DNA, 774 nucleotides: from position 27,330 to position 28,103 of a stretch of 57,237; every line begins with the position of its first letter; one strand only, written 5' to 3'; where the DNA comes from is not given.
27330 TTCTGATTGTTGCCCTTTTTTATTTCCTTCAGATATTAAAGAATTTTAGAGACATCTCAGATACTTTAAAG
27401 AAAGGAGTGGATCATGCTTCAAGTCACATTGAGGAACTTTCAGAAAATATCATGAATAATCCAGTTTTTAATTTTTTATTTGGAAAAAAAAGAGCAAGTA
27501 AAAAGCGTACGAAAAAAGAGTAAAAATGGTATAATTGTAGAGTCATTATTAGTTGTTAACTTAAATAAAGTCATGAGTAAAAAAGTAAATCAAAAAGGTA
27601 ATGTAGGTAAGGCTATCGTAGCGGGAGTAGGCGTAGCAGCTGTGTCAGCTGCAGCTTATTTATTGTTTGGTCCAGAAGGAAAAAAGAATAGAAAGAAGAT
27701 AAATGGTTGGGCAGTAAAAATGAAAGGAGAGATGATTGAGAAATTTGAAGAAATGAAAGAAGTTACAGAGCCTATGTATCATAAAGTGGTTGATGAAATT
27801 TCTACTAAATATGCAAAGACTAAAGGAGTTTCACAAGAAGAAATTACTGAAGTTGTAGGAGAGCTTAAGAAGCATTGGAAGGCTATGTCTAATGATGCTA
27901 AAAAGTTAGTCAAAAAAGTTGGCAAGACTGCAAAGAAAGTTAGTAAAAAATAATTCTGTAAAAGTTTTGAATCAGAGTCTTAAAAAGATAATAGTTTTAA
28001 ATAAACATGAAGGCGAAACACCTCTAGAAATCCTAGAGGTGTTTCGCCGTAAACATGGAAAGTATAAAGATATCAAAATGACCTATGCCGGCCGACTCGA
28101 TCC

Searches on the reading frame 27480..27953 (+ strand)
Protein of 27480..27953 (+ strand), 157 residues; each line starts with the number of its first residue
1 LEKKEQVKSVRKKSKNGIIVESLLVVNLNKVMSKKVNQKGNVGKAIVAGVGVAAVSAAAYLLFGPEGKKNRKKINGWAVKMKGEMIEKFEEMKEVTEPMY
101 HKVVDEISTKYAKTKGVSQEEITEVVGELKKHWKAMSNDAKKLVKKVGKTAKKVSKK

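Call 54: search_protein_families(library=pfam, proteins=[window:27480-27953:+], max_evalue=0.001)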
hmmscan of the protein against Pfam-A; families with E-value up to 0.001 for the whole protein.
window:27480-27953:+ (157 aa): 1 family
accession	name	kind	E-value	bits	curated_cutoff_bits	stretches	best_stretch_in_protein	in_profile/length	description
PF12732.12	YtxH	-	0.00012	22.9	37.5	0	50-156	6-68/71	YtxH-like protein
